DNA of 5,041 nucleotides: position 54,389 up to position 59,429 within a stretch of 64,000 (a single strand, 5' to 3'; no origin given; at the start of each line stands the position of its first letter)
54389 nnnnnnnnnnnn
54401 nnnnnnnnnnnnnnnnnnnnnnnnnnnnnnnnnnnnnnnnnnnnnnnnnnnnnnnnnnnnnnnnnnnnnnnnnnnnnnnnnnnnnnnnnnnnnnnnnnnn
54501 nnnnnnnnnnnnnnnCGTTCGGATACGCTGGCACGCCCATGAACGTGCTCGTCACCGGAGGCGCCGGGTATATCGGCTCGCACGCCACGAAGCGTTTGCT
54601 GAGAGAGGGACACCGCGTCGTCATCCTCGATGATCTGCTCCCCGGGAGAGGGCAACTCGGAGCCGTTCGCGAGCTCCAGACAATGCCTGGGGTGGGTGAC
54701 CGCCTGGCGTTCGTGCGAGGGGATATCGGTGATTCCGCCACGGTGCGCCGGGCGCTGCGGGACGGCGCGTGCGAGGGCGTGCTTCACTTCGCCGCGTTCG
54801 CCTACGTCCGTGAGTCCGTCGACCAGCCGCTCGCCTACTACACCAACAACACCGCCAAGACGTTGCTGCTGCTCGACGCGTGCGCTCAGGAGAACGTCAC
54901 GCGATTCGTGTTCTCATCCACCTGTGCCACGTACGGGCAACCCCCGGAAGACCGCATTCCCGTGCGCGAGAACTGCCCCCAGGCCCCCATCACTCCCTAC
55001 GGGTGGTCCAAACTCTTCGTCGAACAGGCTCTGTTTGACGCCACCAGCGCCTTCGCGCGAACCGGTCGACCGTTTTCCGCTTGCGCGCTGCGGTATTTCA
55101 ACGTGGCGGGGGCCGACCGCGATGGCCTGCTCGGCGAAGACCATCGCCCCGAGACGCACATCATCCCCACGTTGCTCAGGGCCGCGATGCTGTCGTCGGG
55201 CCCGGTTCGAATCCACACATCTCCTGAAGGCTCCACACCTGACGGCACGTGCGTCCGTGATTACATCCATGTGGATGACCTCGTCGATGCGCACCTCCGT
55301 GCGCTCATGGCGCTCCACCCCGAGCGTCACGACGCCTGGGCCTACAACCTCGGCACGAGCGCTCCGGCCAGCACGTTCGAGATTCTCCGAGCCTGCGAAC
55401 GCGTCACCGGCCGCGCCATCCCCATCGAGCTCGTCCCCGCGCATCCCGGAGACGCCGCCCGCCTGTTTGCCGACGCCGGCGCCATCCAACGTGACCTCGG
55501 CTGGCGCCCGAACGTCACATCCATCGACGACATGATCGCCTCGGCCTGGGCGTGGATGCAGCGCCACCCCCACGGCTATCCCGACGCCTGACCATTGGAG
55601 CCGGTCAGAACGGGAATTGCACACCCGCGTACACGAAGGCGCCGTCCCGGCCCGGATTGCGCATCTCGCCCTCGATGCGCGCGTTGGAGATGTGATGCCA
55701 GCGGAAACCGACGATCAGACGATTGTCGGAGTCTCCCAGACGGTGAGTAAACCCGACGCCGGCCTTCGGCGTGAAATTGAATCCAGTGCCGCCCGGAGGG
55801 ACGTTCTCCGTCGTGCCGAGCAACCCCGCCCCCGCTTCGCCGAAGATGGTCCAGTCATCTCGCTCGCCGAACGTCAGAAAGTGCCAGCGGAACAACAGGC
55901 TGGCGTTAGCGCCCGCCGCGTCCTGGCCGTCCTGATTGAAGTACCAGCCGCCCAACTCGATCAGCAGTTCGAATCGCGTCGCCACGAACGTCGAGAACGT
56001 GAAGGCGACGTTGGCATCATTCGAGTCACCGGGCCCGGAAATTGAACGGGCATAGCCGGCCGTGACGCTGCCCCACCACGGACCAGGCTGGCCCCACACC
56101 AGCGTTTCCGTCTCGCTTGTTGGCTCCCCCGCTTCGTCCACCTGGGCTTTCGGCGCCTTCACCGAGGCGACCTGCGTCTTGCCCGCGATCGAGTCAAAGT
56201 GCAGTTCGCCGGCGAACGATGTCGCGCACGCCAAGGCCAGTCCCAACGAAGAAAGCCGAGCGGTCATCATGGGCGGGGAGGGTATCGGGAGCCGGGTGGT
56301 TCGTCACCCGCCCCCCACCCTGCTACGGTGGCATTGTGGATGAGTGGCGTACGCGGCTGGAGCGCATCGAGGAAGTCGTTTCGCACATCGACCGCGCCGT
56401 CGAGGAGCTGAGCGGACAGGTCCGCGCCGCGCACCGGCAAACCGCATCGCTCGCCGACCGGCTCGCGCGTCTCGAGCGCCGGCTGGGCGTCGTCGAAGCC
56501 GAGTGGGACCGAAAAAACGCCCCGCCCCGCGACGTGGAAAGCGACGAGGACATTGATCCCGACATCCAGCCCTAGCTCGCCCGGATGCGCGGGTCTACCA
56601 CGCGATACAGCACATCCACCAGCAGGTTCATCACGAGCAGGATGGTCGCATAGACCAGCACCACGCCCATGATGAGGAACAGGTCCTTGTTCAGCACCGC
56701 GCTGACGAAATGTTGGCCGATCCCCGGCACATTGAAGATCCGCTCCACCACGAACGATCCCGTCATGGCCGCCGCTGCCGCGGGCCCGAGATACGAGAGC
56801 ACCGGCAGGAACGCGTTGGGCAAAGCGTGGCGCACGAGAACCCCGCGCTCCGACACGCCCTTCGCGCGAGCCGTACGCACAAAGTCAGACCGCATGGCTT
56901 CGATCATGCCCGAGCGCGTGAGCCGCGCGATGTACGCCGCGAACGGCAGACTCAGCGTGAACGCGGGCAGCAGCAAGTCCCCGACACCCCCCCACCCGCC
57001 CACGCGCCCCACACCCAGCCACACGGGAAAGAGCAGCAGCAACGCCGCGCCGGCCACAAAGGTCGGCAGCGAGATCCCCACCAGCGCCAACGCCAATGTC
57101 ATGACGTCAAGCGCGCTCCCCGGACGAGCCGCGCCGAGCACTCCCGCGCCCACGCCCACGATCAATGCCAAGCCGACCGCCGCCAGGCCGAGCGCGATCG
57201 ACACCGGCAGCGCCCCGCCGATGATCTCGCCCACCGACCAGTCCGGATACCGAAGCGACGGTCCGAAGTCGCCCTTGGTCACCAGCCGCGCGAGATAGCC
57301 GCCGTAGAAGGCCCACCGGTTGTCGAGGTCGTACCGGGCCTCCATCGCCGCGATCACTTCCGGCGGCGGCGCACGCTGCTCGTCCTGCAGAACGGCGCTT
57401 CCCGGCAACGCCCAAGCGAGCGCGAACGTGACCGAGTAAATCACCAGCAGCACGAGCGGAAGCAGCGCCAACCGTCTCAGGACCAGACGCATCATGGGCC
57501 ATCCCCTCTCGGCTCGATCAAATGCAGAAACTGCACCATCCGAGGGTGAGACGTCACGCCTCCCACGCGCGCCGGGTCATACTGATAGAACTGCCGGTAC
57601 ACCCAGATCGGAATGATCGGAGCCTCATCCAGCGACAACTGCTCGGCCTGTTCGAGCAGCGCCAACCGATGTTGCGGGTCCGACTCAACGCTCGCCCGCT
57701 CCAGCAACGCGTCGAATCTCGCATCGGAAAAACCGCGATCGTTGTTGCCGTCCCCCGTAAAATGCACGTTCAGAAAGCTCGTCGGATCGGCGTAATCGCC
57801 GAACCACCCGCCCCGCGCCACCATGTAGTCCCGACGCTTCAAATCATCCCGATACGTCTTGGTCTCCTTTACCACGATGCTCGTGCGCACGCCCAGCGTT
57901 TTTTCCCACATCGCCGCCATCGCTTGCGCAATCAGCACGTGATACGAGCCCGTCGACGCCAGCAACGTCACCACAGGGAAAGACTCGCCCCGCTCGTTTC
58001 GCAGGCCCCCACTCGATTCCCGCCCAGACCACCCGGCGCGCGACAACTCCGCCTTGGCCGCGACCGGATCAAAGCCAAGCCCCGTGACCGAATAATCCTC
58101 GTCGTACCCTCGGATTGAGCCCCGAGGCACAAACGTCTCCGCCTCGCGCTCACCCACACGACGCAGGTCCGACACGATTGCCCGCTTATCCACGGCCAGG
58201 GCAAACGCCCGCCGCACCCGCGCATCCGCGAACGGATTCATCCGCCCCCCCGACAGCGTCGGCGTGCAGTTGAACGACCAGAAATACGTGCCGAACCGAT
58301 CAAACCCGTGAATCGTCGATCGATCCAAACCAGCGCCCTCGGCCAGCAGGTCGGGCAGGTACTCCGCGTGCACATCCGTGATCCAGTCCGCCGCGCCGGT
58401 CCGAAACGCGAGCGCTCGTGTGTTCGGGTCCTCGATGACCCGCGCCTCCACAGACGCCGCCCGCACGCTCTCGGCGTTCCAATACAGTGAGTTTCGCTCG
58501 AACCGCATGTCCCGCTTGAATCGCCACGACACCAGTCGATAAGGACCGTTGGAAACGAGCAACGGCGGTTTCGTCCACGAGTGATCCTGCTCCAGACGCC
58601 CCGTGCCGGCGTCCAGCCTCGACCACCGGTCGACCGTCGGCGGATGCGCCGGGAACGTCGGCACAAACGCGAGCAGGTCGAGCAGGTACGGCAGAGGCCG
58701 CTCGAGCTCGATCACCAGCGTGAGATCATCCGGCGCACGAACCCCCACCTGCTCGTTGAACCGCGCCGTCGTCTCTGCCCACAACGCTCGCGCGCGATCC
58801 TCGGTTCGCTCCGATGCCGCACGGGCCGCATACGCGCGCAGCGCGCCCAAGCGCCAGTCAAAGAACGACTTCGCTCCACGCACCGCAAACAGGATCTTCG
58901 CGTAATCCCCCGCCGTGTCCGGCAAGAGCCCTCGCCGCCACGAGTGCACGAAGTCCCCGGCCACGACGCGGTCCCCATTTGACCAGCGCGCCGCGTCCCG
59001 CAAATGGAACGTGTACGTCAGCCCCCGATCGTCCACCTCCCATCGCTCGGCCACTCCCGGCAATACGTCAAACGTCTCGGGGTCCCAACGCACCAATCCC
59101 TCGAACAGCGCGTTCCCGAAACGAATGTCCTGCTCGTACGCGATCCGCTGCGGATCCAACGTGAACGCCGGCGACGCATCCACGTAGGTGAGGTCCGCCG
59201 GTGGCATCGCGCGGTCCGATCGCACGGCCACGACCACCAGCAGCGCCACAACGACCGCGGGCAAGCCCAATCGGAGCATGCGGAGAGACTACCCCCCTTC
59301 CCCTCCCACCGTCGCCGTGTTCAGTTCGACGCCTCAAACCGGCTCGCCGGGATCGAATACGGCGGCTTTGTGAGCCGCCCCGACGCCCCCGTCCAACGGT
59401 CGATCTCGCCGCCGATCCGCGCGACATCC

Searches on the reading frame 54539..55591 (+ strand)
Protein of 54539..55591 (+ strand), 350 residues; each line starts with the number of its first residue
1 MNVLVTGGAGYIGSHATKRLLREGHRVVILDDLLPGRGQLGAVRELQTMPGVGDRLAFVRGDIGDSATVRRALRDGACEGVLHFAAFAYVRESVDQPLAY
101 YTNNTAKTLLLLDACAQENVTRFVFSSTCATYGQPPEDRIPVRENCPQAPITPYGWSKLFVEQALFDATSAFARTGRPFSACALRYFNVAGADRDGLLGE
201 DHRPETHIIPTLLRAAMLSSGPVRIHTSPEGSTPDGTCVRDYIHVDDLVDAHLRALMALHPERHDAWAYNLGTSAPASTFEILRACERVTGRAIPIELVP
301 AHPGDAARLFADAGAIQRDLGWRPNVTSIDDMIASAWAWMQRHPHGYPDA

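Call 34: search_protein_families(library=pfam, proteins=[window:54539-55591:+], max_evalue=0.001)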
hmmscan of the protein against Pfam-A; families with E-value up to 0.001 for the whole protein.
window:54539-55591:+ (350 aa): 10 families
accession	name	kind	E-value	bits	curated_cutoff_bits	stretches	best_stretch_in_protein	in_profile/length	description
PF01370.27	Epimerase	-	4.9e-51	173.9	20.9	1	3-272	1-240/240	NAD dependent epimerase/dehydratase family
PF16363.11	GDP_Man_Dehyd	-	2e-45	156.1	27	1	4-333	1-329/332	GDP-mannose 4,6 dehydratase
PF01073.25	3Beta_HSD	-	2.8e-17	63.1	22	1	4-193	1-185/280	3-beta hydroxysteroid dehydrogenase/isomerase family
PF02719.21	Polysacc_synt_2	-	6e-12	45.8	20.2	1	3-128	1-128/293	Polysaccharide biosynthesis protein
PF04321.23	RmlD_sub_bind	-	2.5e-10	40.3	27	1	1-169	1-140/287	RmlD substrate binding domain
PF13460.12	NAD_binding_10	-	7.7e-07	29.6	27.2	1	7-138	1-108/184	NAD(P)H-binding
PF08659.16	KR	-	2e-06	28.3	22.6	1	3-133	3-142/180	KR domain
PF05368.20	NmrA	-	0.00026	21.1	27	1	3-128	5-107/298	NmrA-like family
PF00106.31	adh_short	-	0.00036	20.5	26.6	1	2-74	2-69/195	short chain dehydrogenase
PF07993.18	NAD_binding_4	-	0.00058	19.5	20.1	0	5-139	1-147/258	Male sterility protein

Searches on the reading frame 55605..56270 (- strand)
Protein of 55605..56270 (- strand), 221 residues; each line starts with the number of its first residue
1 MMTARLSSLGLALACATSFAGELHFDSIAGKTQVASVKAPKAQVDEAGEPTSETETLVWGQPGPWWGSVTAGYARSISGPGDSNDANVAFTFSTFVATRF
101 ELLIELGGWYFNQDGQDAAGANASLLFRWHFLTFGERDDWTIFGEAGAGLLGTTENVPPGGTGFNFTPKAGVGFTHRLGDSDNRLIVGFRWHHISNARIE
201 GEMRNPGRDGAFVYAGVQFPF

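Call 34: search_protein_families(library=pfam, proteins=[window:55605-56270:-], max_evalue=0.001)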
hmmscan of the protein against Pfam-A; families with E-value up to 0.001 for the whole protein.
window:55605-56270:- (221 aa): 1 family
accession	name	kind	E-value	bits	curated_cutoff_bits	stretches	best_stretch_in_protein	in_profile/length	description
PF09411.16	PagL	-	9e-10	39.2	23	1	105-216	31-134/136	Lipid A 3-O-deacylase (PagL)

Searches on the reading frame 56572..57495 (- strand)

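Call 34: search_protein_families(library=pfam, proteins=[window:56572-57495:-], max_evalue=0.001)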
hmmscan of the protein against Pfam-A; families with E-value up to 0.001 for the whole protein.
window:56572-57495:- (307 aa): 1 family
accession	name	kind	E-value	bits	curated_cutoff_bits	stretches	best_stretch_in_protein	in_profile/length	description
PF00528.27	BPD_transp_1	-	2.5e-36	125.5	26.4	1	114-305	1-183/184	Binding-protein-dependent transport system inner membrane component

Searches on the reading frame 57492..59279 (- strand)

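Call 34: search_protein_families(library=pfam, proteins=[window:57492-59279:-], max_evalue=0.001)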
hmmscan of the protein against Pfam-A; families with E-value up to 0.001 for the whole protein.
window:57492-59279:- (595 aa): 1 family
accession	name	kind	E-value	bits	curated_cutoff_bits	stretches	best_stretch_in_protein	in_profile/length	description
PF00496.27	SBP_bac_5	-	1.5e-76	258.3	32.4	1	72-513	2-367/368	Bacterial extracellular solute-binding proteins, family 5 Middle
